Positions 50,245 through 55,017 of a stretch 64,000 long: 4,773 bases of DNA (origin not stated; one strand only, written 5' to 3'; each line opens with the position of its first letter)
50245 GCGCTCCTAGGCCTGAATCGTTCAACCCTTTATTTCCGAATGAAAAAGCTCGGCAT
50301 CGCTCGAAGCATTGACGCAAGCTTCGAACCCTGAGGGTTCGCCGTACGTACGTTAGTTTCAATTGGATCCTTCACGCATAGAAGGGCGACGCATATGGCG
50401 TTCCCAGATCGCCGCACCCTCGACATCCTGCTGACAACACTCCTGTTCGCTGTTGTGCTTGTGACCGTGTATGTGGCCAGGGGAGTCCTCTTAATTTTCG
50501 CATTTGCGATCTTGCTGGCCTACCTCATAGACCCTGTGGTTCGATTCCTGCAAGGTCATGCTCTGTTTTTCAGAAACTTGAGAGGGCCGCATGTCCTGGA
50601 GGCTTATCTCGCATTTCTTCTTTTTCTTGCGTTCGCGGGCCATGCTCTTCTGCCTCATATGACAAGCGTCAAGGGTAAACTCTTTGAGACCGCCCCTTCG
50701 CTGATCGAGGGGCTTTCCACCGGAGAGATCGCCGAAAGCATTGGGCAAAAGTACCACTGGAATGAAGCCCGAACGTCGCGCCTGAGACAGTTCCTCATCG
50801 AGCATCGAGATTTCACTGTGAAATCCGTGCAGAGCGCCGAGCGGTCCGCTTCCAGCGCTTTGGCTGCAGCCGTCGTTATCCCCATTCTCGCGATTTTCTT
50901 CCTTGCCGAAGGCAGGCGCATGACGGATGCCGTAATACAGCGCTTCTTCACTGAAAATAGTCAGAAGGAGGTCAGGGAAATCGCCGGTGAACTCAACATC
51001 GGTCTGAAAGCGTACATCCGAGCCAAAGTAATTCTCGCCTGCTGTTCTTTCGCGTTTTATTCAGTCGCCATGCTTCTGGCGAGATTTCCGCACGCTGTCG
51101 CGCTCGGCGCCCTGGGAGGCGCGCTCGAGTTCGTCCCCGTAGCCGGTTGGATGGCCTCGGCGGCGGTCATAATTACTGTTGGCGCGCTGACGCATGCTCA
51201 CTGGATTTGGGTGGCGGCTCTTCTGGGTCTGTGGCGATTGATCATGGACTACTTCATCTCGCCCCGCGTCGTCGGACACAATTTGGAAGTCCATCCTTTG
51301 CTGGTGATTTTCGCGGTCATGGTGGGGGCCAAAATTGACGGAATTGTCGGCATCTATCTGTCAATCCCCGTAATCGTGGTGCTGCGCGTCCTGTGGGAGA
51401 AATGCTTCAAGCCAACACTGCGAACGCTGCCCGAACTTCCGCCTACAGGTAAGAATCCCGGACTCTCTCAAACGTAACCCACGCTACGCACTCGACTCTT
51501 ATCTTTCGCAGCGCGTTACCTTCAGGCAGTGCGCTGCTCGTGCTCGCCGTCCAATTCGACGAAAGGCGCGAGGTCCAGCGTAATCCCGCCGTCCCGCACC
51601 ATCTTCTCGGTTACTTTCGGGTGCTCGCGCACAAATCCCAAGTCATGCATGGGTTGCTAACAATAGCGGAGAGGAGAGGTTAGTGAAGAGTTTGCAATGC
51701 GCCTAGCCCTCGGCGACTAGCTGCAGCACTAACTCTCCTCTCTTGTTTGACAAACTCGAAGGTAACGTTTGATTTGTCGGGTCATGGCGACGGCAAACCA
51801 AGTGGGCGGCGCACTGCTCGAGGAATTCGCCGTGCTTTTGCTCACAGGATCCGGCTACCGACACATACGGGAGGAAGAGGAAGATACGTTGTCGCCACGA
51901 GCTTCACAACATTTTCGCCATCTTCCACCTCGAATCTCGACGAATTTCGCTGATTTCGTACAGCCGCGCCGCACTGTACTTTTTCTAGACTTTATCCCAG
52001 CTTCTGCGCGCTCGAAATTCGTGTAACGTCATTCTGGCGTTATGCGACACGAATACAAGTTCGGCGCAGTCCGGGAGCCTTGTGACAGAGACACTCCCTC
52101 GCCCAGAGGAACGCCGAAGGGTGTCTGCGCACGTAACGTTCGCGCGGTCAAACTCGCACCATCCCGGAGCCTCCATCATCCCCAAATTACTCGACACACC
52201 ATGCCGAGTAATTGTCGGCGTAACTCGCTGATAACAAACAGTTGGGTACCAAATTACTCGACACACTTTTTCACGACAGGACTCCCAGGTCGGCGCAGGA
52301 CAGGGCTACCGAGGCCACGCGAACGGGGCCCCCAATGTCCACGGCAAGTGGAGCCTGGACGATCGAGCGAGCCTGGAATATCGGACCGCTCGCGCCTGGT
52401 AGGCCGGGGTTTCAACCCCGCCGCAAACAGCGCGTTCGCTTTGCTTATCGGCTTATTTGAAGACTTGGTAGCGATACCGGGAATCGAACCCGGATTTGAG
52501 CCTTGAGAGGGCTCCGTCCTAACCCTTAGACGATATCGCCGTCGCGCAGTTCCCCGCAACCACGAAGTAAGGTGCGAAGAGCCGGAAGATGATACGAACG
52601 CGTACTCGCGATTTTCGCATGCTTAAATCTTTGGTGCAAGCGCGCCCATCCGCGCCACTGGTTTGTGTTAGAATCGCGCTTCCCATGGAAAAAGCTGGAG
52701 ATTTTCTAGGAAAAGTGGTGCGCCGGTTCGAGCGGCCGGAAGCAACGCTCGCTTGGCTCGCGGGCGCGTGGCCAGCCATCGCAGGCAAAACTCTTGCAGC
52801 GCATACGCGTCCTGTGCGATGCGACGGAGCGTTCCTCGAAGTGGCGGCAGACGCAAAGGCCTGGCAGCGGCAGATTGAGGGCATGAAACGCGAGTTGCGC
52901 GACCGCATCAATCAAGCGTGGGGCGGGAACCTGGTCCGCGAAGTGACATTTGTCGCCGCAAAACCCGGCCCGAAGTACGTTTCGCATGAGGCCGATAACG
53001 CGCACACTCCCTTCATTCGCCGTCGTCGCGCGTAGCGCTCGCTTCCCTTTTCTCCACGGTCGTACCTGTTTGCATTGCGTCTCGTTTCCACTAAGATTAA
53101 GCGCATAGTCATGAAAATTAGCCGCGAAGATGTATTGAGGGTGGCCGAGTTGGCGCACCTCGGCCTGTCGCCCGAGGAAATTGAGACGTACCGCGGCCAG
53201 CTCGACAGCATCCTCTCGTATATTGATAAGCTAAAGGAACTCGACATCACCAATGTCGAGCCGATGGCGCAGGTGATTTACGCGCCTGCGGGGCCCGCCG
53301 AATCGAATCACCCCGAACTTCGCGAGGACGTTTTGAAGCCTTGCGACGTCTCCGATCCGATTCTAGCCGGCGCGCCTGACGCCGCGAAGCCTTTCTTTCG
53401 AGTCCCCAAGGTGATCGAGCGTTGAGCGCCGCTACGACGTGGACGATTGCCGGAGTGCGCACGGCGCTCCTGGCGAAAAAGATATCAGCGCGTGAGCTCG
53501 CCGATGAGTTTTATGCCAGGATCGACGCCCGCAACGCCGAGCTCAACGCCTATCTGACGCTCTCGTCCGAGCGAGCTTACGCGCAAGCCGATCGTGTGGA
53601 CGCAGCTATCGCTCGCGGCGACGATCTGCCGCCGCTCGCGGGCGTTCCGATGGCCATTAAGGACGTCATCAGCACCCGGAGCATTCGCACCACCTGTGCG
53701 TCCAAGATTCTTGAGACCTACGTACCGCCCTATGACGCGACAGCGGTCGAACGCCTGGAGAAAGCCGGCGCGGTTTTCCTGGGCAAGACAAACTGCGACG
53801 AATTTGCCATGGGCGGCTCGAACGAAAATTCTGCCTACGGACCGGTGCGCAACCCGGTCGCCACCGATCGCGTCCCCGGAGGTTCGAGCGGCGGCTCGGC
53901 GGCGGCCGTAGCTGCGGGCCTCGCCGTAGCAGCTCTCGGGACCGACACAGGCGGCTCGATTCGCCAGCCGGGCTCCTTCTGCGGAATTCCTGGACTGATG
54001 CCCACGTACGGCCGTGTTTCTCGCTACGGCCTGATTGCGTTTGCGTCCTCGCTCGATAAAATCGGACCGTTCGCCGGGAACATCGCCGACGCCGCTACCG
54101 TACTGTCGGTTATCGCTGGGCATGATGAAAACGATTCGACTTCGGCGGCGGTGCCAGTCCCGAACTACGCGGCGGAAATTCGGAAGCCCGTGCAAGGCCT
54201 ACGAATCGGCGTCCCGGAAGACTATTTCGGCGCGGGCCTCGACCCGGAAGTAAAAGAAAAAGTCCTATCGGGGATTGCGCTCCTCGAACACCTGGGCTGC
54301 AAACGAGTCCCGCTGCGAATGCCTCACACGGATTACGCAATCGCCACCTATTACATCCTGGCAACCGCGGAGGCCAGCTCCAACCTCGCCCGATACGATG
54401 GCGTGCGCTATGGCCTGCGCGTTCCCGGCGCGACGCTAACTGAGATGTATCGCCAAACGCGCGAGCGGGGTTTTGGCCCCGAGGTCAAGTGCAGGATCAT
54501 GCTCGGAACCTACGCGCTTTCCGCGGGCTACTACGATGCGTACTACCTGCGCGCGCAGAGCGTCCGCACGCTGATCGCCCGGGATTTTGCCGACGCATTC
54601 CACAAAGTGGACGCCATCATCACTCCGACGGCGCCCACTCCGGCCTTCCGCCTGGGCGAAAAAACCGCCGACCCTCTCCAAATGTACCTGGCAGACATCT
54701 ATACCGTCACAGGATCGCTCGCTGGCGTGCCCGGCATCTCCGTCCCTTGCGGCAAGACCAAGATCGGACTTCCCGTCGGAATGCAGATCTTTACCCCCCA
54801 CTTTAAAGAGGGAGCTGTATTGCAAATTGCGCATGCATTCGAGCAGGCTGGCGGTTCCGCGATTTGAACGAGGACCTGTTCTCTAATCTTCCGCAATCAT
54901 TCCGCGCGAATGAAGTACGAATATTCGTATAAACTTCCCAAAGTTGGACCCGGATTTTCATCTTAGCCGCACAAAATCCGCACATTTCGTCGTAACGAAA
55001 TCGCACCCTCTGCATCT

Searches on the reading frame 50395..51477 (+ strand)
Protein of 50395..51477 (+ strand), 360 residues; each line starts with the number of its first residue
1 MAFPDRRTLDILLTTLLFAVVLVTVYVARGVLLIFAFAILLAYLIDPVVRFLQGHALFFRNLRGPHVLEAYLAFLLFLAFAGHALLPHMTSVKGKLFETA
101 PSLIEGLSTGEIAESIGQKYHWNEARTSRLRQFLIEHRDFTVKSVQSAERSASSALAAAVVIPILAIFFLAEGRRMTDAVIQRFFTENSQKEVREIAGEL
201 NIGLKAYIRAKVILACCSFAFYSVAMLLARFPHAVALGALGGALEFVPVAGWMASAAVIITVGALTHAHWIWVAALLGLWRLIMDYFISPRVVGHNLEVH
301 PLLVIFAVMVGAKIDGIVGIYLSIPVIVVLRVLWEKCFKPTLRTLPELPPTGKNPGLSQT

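Call 61: search_protein_families(library=pfam, proteins=[window:50395-51477:+], max_evalue=0.0001)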
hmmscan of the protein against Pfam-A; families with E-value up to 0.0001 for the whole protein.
window:50395-51477:+ (360 aa): 1 family
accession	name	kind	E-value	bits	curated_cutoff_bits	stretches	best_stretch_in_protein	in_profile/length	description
PF01594.21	AI-2E_transport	-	1e-43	150.2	34.3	1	13-334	2-323/327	AI-2E family transporter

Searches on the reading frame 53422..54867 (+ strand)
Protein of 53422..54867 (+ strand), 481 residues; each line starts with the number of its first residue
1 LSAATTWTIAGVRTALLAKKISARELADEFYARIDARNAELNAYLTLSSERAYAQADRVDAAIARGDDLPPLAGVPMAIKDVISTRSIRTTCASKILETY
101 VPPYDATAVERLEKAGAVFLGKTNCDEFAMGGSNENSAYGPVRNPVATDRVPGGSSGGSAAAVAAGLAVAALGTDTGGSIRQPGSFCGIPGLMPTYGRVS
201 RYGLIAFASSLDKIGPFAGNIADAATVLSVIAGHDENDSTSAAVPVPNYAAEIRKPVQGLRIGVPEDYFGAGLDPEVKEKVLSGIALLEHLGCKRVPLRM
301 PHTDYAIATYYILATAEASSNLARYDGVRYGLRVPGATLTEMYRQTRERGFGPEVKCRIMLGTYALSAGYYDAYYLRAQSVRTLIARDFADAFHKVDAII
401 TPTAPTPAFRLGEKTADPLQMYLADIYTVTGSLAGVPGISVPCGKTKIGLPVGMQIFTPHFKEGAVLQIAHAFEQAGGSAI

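Call 61: search_protein_families(library=pfam, proteins=[window:53422-54867:+], max_evalue=0.0001)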
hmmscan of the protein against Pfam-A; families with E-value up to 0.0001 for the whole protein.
window:53422-54867:+ (481 aa): 1 family
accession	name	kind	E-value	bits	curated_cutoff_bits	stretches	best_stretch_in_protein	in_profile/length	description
PF01425.27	Amidase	-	3.3e-156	521.2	27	1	26-467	2-445/445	Amidase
